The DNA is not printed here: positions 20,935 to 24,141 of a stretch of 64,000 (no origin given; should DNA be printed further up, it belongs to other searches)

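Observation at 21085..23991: Nonaheme cytochrome c fused to cadherin-like, PKD and an unassigned domain, next to a TonB-dependent receptor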

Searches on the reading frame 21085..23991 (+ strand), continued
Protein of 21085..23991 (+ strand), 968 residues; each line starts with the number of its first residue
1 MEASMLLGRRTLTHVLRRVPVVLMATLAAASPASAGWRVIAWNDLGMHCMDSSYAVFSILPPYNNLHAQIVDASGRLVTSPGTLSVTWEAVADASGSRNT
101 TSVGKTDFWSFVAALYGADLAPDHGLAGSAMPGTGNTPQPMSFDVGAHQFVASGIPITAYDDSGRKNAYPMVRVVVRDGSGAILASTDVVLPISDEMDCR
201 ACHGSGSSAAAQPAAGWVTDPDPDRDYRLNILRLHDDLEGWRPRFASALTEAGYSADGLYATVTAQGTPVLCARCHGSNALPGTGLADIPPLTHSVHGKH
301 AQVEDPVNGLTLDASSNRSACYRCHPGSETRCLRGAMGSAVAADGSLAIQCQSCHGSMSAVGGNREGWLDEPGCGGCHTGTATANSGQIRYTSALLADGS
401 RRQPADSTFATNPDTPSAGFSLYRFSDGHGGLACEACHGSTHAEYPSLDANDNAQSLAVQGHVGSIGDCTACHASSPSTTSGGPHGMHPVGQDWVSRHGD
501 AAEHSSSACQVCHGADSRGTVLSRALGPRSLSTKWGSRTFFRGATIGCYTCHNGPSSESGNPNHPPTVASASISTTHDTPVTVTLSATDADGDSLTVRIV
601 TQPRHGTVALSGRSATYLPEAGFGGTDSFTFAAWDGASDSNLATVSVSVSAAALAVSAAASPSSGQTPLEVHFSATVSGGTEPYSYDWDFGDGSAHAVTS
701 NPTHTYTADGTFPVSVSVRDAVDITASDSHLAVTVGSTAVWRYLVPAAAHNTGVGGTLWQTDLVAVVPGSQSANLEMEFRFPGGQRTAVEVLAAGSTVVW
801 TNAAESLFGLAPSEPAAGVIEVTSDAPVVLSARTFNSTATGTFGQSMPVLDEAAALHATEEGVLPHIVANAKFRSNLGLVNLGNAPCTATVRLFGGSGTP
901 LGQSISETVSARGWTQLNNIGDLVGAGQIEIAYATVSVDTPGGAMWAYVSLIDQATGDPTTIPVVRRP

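Call 11: find_related_loci(query=window:21085-23991:+, collection=genome_contigs, flank=10000)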
Query window:21085-23991:+ (968 aa) in genome_contigs; peptide patterns used: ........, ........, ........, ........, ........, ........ (x = any residue, [..] = any of these).
600 stretches matched a pattern (row limit reached: there are more); 429 encode a relative of the query (tblastn E <= 1e-3); the best 80 are kept; 80 distinct loci.
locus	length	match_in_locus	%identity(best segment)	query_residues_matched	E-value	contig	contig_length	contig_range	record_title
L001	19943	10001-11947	61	7-653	0e+0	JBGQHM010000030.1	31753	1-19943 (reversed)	MAG: Candidatus Binatia bacterium isolate OBJ2_061818_070_72 k141_1480486_length_31753_cov_15.3607, whole genome shotgun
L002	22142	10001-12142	55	7-712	0e+0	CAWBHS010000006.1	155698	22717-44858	MAG: uncultured Verrucomicrobiae bacterium isolate MFD05684.bin.2.284 genome assembly, contig: contig_10595, whole genom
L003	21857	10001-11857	60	36-650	0e+0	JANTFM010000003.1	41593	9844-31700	MAG: Acidobacteria bacterium isolate bin100110 c_000000000478, whole genome shotgun sequence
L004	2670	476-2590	56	39-738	0e+0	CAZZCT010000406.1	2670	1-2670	MAG TPA_asm: uncultured Lentisphaerales bacterium isolate SRP272421_co2_97 genome assembly, contig: NODE_172495_length_2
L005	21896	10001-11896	58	23-651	0e+0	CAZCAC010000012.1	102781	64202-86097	MAG TPA_asm: uncultured Planctomycetaceae bacterium isolate binchicken_co65_457 genome assembly, contig: NODE_549_length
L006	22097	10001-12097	55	21-712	0e+0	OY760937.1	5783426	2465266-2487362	MAG: Verrucomicrobiae bacterium isolate 066a7682-a1ac-48de-8761-1470dc9e5c3e genome assembly, chromosome: 1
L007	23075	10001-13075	56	34-965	0e+0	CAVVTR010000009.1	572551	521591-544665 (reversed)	MAG: uncultured Acidobacteriota bacterium isolate MFD02923.bin.1.143 genome assembly, contig: contig_35838, whole genome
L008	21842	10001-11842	61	39-651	0e+0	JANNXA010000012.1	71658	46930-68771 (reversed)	MAG: Planctomycetota bacterium isolate VAR_34_metabat_283 VAR_34_k141_2039937, whole genome shotgun sequence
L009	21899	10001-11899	57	21-651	0e+0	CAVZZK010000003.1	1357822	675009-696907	MAG: uncultured proteobacterium isolate MFD05684.bin.1.80 genome assembly, contig: contig_46076, whole genome shotgun se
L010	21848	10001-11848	60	37-649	0e+0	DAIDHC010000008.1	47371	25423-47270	MAG TPA_asm: Bryobacterales bacterium isolate clean337 k141_985975, whole genome shotgun sequence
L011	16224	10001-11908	58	17-653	0e+0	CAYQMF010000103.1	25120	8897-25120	MAG TPA_asm: uncultured candidatus Brocadiaceae bacterium isolate SRP237561_co1_290 genome assembly, contig: NODE_3057_l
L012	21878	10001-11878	61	36-669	0e+0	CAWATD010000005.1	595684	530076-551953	MAG: uncultured Acidobacteriota bacterium isolate MFD02134.bin.2.124 genome assembly, contig: contig_448, whole genome s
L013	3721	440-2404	55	15-657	0e+0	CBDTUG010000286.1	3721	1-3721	MAG TPA_asm: uncultured Thermoanaerobaculia bacterium isolate SRR7614707_binner12_Refined_9 genome assembly, contig: ERZ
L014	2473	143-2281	52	18-744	0e+0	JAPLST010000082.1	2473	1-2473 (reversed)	MAG: bacterium isolate LacPavin_0419_WC90_MAG_61_7 LacPavin_0419_WC90_scaffold_352079, whole genome shotgun sequence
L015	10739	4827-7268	45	17-854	0e+0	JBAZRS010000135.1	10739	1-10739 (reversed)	MAG: Victivallales bacterium isolate SO_2017_GW1_153 NODE_22935_length_10739_cov_0.923200_OW334_2017, whole genome shotg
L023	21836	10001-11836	56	38-648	0e+0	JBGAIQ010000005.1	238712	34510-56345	MAG: Planctomycetota bacterium isolate MAG_AAO_H125.15 AAOH125-15_opera_contig_250, whole genome shotgun sequence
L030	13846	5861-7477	59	18-558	0e+0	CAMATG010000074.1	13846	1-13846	MAG: Candidatus Sulfopaludibacter sp. SbA3 isolate MaE-04nov19-199 genome assembly, contig: MaE-04nov19-C6827, whole gen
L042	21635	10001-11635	53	21-566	0e+0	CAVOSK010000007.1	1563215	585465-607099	MAG: uncultured beta proteobacterium isolate MFD09964.bin.1.98 genome assembly, contig: contig_901, whole genome shotgun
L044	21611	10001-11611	53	15-556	0e+0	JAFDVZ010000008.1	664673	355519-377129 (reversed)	MAG: Acidobacteria bacterium isolate SZAS TMP-7 ACID-TMP-2__8__length-664673, whole genome shotgun sequence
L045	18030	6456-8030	54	33-556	0e+0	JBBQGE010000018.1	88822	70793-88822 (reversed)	MAG: Bryobacterales bacterium isolate Co_metawrap_978 Cmw_978_k141_28285122_length_88822_cov_33.4459, whole genome shotg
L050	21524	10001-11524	55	39-556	3e-176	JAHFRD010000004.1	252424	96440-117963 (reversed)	MAG: Hydrogenophilales bacterium isolate nzgw566 NODE_18_length_252425_cov_12.149883, whole genome shotgun sequence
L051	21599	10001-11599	51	18-556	4e-176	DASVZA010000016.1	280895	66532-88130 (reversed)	MAG TPA_asm: Parasulfuritortus sp. isolate SMAG_U2616 k141_467288, whole genome shotgun sequence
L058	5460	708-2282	52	37-558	4e-176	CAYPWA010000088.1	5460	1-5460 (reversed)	MAG TPA_asm: uncultured Sulfurovum sp. isolate SRP163575_co3_221 genome assembly, contig: NODE_16066_length_5460_cov_5.1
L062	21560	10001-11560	51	37-553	1e-168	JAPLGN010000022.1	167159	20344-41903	MAG: Campylobacterales bacterium isolate LacPavin_0920_WC57_MAG_40_38 LacPavin_0920_WC57_scaffold_271982, whole genome s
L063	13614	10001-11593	52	37-558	2e-168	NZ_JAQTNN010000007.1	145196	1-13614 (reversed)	MAG: Sulfuricurvum sp. isolate STA_65 NODE_242_length_145196_cov_51.659838_Sandtown_A, whole genome shotgun sequence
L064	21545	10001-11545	51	37-556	1e-167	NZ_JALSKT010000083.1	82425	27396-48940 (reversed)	MAG: Sulfurimonas sp. isolate 355-202_metabat1_scaf2bin.007 355-202_scaffold_87_c1, whole genome shotgun sequence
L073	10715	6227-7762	49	37-556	6e-162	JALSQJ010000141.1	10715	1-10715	MAG: Campylobacteraceae bacterium isolate 356-284_metabat2_scaf2bin.131 356-284_scaffold_3566_c1, whole genome shotgun s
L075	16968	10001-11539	50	34-558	2e-161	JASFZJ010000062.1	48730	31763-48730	MAG: Sulfurovum sp. isolate MAY_MAG_00022 ALL_000000000389, whole genome shotgun sequence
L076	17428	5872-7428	52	34-558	2e-161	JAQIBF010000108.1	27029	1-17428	MAG: Helicobacteraceae bacterium isolate GH11 k119_297569, whole genome shotgun sequence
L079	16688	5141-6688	52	34-552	3e-160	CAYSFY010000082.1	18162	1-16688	MAG TPA_asm: uncultured Desulfobulbia bacterium isolate binchicken_co266_32 genome assembly, contig: NODE_5047_length_18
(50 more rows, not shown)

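Call 16: search_protein_families(library=ncbifam, proteins=[L042:8691-9353:-, L042:7300-8697:-, L064:11589-12653:+, L064:12653-13066:+, L058:2405-4279:+, L023:12338-15037:-, L023:7797-9494:+, L051:12148-13335:+, L051:12888-15005:+, L045:8058-9308:+], max_evalue=0.00001)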
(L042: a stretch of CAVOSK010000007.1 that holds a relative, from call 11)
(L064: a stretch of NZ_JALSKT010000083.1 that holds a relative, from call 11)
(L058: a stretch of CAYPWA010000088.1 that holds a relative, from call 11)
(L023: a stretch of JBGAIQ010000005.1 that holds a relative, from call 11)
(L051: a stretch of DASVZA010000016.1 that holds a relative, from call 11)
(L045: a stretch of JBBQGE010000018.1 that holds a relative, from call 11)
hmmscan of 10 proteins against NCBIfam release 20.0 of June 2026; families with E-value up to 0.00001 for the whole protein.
L042:8691-9353:- (220 aa): 78 families (the best 25 are shown)
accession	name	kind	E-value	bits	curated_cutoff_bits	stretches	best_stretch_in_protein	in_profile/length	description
NF007663.1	PRK10336.1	equivalog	7.8e-71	238.3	345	1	1-216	1-216/219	quorum sensing response regulator transcription factor QseB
NF007928.2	PRK10643.1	equivalog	3.6e-69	232.7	330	1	1-216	1-216/216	two-component system response regulator PmrA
NF012023.0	PRK15479.1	equivalog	2.4e-54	184.3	337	1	1-218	1-219/224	transcriptional regulator TctD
NF041734.1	resp_reg_RppA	equivalog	2.5e-50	171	250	1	1-217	1-228/229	two-component system response regulator RppA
NF008078.0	PRK10816.1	equivalog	1.1e-45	155.9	336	1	1-217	1-221/223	two-component system response regulator PhoP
TIGR01387.1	cztR_silR_copR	subfamily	4.4e-45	154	279.2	1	3-215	1-217/218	heavy metal response regulator transcription factor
TIGR02154.1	PhoB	equivalog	7.1e-45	153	296.2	1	2-216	4-225/226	phosphate regulon transcriptional regulator PhoB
NF041733.1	resp_reg_CseB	equivalog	6e-44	150.1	350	1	2-216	2-226/228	two-component system response regulator CseB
NF008296.0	PRK11083.1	equivalog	4.6e-42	144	273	1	2-217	5-226/228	two-component system response regulator CreB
NF045991.1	RespRegCtrARhodob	equivalog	2.9e-41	141.7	350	1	1-217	1-222/224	response regulator transcription factor CtrA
NF040689.1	MtrAB_MtrA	equivalog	8.2e-41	139.7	300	1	3-215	1-217/219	MtrAB system response regulator MtrA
NF053854.1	RespRegPhoBBctds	equivalog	6.8e-37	127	270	1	3-216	1-224/225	two-component system response regulator PhoB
NF008567.0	PRK11517.1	equivalog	1.1e-35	123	353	1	1-217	1-219/223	response regulator transcription factor HprR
NF007346.1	PRK09836.1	equivalog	2.4e-35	122.4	420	1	1-217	1-222/227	copper/silver response regulator transcription factor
NF045944.1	ResRegRpaBCyano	equivalog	4.1e-35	121.2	330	1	4-217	1-228/229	response regulator transcription factor RpaB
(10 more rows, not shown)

L042:7300-8697:- (465 aa): 66 families (the best 25 are shown)
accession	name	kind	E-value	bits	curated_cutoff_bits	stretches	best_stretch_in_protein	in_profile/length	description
NF007664.1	PRK10337.1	equivalog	1.2e-73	248.3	475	1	107-457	89-441/442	quorum sensing histidine kinase QseC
NF008025.0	PRK10755.1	equivalog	5.5e-51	173.3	314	1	169-460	67-356/362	two-component system sensor histidine kinase PmrB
TIGR01386.1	cztS_silS_copS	subfamily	8.2e-41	140.4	292.55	1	149-441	144-441/457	heavy metal sensor histidine kinase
TIGR02966.1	phoR_proteo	equivalog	1.3e-34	119.7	334.2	1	242-441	111-317/333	phosphate regulon sensor histidine kinase PhoR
NF041735.1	hist_kin_RppB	equivalog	1.5e-34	119.6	400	1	246-443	217-423/438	two-component system sensor histidine kinase RppB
NF052314.1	T9SS_HK_PorY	subfamily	4.6e-34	118.2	350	1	134-441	100-403/418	PorY family sensor histidine kinase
NF046044.1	PnpS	equivalog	5.9e-33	114.4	400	1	239-444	164-376/390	two-component system histidine kinase PnpS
NF012163.2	BaeS_SmeS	equivalog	1e-32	113.7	500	1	195-459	190-457/457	sensor histidine kinase efflux regulator BaeS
NF008312.0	PRK11100.1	equivalog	4.9e-32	111.4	356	1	181-457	194-471/477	two-component system sensor histidine kinase CreC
NF007345.0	PRK09835.1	subfamily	1.3e-28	99.8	423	1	184-442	199-464/482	Cu(+)/Ag(+) sensor histidine kinase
NF033092.0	HK_WalK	equivalog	1.2e-27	96.7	725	1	227-443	355-578/594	cell wall metabolism sensor histidine kinase WalK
NF041880.1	EPS_EpsF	equivalog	3.7e-27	95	900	1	235-442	264-474/492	response regulator EpsF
NF041832.1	near_NosP_CTERM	subfamily_domain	4.2e-27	95.2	400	1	247-441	9-207/370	NahK/ErcS family hybrid sensor histidine kinase/response regulator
NF007837.0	PRK10549.1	equivalog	1.6e-25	89.8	603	1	188-460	183-458/466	envelope stress sensor histidine kinase BaeS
NF045903.1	CuHisKinLciSLeg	equivalog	2.5e-25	89.7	700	1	183-442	76-341/357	copper-responsive two-component system sensor histidine kinase LciS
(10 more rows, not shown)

L064:11589-12653:+ (354 aa): 0 families

L064:12653-13066:+ (137 aa): 0 families

L058:2405-4279:+ (624 aa): 7 families
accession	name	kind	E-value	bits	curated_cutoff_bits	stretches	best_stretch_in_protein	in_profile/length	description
NF009027.0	PRK12363.1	equivalog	2.5e-21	76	572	1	262-551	154-460/703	phosphoglycerol transferase I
NF053595.1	LptchSynLtaSGpos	equivalog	4.3e-18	65.2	970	1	262-550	235-544/626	lipoteichoic acid synthase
NF003000.0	PRK03776.1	equivalog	3.7e-12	45.1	574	1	257-485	154-396/763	phosphatidylglycerol--membrane-oligosaccharide glycerophosphotransferase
TIGR03417.1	chol_sulfatase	equivalog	2.2e-11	43.3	433.45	0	445-540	251-351/500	choline-sulfatase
NF010322.0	PRK13759.1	equivalog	1e-08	34.2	481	0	263-309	5-51/486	arylsulfatase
NF045661.1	HdlasePehA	equivalog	4.8e-06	25.5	900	0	459-552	294-394/506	phosphoric/sulfuric ester hydrolase PehA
NF007933.0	PRK10649.1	subfamily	6.1e-06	25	404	1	26-318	21-293/577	phosphoethanolamine transferase CptA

L023:12338-15037:- (899 aa): 14 families
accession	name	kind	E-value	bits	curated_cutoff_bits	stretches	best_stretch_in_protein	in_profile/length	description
NF033483.0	PknB_PASTA_kin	equivalog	1e-58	199.8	450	1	78-377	9-272/563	Stk1 family PASTA domain-containing Ser/Thr kinase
NF047741.1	antiphage_MADS6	equivalog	2e-35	122.4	460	2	171-289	293-405/612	methylation-associated defense system protein kinase MAD6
NF052427.1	StpK7MSMEG_1200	equivalog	1.1e-34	120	900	1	74-289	5-211/601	serine/threonine protein kinase StpK7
TIGR03903.1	TOMM_kin_cyc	equivalog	3.4e-29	101.4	705.75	1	106-285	6-187/1267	TOMM system kinase/cyclase fusion protein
NF033442.0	BREX_PglW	equivalog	3.4e-26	91.3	990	1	75-288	203-429/1391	BREX system serine/threonine kinase PglW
NF009651.0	PRK13184.1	equivalog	1.4e-24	86.1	839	1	81-378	7-295/932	serine/threonine-protein kinase PknD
NF040586.1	FxSxx_TPR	equivalog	9.2e-23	80.6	300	1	497-878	424-799/830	FxSxx-COOH system tetratricopeptide repeat protein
NF038150.1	lanthi_synth_IV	equivalog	7.6e-20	70.8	650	1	76-293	189-401/851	class IV lanthionine synthetase LanL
NF053615.1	SerThrKinAfsKStmc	equivalog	1e-18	67.4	1300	1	79-288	16-214/809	protein serine/threonine kinase AfsK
NF011463.0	PRK14879.1-4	equivalog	1.9e-07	30.7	188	1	116-229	57-165/237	Kae1-associated kinase Bud32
NF043056.1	T4SS_LegK1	equivalog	1.8e-06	26.9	550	1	154-280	155-283/516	Dot/Icm T4SS effector kinase LegK1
NF011464.0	PRK14879.1-7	equivalog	2.3e-06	27.5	246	1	154-225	82-150/221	Kae1-associated kinase Bud32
NF038151.1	lanthi_synth_III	equivalog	3.8e-06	25.6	575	0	124-230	270-389/833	class III lanthionine synthetase LanKC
TIGR03724.2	arch_bud32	equivalog_domain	8.7e-06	25.4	125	0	154-228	69-135/193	KEOPS complex kinase/ATPase Bud32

L023:7797-9494:+ (565 aa): 176 families (the best 25 are shown)
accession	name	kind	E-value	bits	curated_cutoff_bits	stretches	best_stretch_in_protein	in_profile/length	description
TIGR02142.1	modC_ABC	equivalog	9.7e-76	255.3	285.05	1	212-562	5-352/353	molybdenum ABC transporter ATP-binding protein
NF008355.0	PRK11144.1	equivalog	9.8e-59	199.1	434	1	230-562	25-350/353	molybdenum ABC transporter ATP-binding protein ModC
NF040840.2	tungstate_WtpC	equivalog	2.8e-51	174.8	440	1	234-563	31-345/347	tungstate ABC transporter ATP-binding protein WtpC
TIGR01187.1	potA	subfamily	3.9e-48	164.2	355.6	1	234-558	1-318/325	polyamine ABC transporter ATP-binding protein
NF006987.0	PRK09452.1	equivalog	2e-46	158.4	482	1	233-448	47-267/378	spermidine/putrescine ABC transporter ATP-binding protein PotA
NF008653.0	PRK11650.1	subfamily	2.2e-46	158.6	432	1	233-423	34-230/357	sn-glycerol-3-phosphate ABC transporter ATP-binding protein UgpC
TIGR03265.1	PhnT2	equivalog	7.5e-45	153.7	457.7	1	233-562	34-349/353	putative 2-aminoethylphosphonate ABC transporter ATP-binding protein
TIGR00968.1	3a0106s01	subfamily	8.5e-45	153.1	342.75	1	232-433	29-235/237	sulfate ABC transporter ATP-binding protein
NF043075.1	MMSYN1_0197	equivalog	4.6e-43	147.5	550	1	233-445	32-249/341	spermidine/putrescine ABC transporter ATP-binding protein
NF008105.0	PRK10851.1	equivalog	2.6e-42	144.8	502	1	232-423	31-231/362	sulfate/thiosulfate ABC transporter ATP-binding protein CysA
NF008233.0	PRK11000.1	equivalog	4.6e-41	140.9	568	1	234-417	34-222/369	maltose/maltodextrin ABC transporter ATP-binding protein MalK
TIGR03258.1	PhnT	equivalog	6e-41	140.7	499.15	1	231-437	36-248/359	2-aminoethylphosphonate ABC transport system ATP-binding subunit PhnT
NF040933.2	ABC_arch_GlcV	equivalog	8.8e-38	130.1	450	1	233-518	36-315/357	glucose ABC transporter ATP-binding protein GlcV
TIGR01277.1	thiQ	equivalog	2.5e-34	118.8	245.05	1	228-410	23-210/213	thiamine ABC transporter ATP-binding protein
NF008513.0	PRK11432.1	equivalog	3.3e-34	118.3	496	1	232-438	35-246/351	ferric ABC transporter ATP-binding protein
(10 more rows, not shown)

L051:12148-13335:+ (395 aa): 6 families
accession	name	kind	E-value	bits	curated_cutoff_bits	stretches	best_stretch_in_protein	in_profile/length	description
TIGR02120.1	GspF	equivalog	1.1e-68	232.3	424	1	8-391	6-398/401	type II secretion system inner membrane protein GspF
NF007861.0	PRK10573.1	equivalog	2.3e-59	201.5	401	1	33-392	36-396/401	protein transport protein HofC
NF052607.1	T4PiliAsmPilCThrm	equivalog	6.2e-49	167.2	700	1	59-394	68-404/406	type IV pilus assembly protein PilC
NF052606.1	T4PiliAsmPilCMyx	equivalog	1.5e-47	162.4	700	1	59-394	82-418/419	type IV pilus assembly protein PilC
NF047826.1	T3SSXpsF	equivalog_domain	4e-47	160.9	650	1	59-393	68-403/405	type II secretion system protein XpsF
NF041012.2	T4P_ComGB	equivalog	5e-32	111.5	240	1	62-390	6-330/332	competence type IV pilus assembly protein ComGB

L051:12888-15005:+ (705 aa): 17 families
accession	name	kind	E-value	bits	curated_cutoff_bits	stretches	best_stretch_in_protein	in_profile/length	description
TIGR02533.1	type_II_gspE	equivalog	9.6e-150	499.4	630.25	1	217-702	4-486/486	type II secretion system ATPase GspE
TIGR02538.1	type_IV_pilB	equivalog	1.2e-146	489.6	675.65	1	171-703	28-563/564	type IV-A pilus assembly ATPase PilB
NF007755.0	PRK10436.1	equivalog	5.8e-114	381.3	617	1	292-703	62-460/465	type II secretion system protein GspE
NF053534.1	T4PilAsmATPsTfpB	equivalog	3e-112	375.9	850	1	246-702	123-582/584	type IV pilus assembly ATPase TfpB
NF041000.1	ATPase_ComGA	equivalog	3.2e-74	249.3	300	1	323-593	3-266/267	competence type IV pilus ATPase ComGA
TIGR01420.1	pilT_fam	subfamily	8.1e-48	163.4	319.1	1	324-572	6-242/343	PilT/PilU family type 4a pilus ATPase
TIGR02525.1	plasmid_TraJ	equivalog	3e-24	85.7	368.3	1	456-572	149-272/372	plasmid transfer ATPase TraJ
NF058587.1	archaellum_moto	equivalog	1.1e-21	77.2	550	1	458-593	277-418/527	archaellum flagellar ATPase motor FlaI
TIGR02524.1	dot_icm_DotB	equivalog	7.8e-21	74.7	463.3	1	456-570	134-257/358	Dot/Icm type IV secretion system ATPase DotB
TIGR02782.1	TrbB_P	equivalog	4.2e-15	55.8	304.55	1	459-567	139-250/303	P-type conjugative transfer ATPase TrbB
TIGR02788.1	VirB11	equivalog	5.3e-14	51.9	249.95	1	459-572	147-265/308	P-type DNA transfer ATPase VirB11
TIGR03819.1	heli_sec_ATPase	hypoth_equivalog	5.8e-14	52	373.15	1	458-573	180-301/340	TadA family conjugal transfer-associated ATPase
NF010407.0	PRK13833.1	subfamily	8.7e-13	48.4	499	1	459-569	147-259/323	conjugal transfer protein TrbB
NF010469.0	PRK13894.1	subfamily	1.1e-12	48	508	1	459-570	152-265/320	conjugal transfer ATPase TrbB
NF053672.1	bindosome_BasE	exception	2.8e-12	46.1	1000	1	460-570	274-389/512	bindosome assembly system ATPase subunit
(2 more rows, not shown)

L045:8058-9308:+ (416 aa): 8 families
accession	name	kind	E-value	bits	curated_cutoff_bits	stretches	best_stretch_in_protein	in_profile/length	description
NF058561.1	BT_2158_fam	equivalog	6.9e-34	117.3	750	1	10-284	1-269/487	glycoside 3-dehydrogenase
TIGR04380.1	myo_inos_iolG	equivalog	5.1e-20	71.6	355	1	40-161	2-122/330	inositol 2-dehydrogenase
NF052679.1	InsChiInosDhIolG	equivalog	2e-17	63.2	540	1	40-161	3-125/343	bifunctional inositol 2-dehydrogenase/D-chiro-inositol 1-dehydrogenase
NF040723.1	UDP-GlcNAcDh_Arch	equivalog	9e-16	58.2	450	1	40-161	1-118/302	UDP-N-acetylglucosamine 3-dehydrogenase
NF052479.1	LevoglcsnDh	equivalog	1.5e-14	53.5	650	1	71-160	43-132/386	levoglucosan dehydrogenase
NF008607.0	PRK11579.1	subfamily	2e-10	40.2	330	1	37-209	2-163/346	oxidoreductase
NF058563.1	BT_2159_fam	equivalog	9.4e-09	34.7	650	1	40-144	1-105/350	disaccharide 3-dehydrogenase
NF041392.1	XylDh_Gfo6_Halo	equivalog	2.7e-07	29.7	350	1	37-149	14-130/350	D-xylose 1-dehydrogenase Gfo6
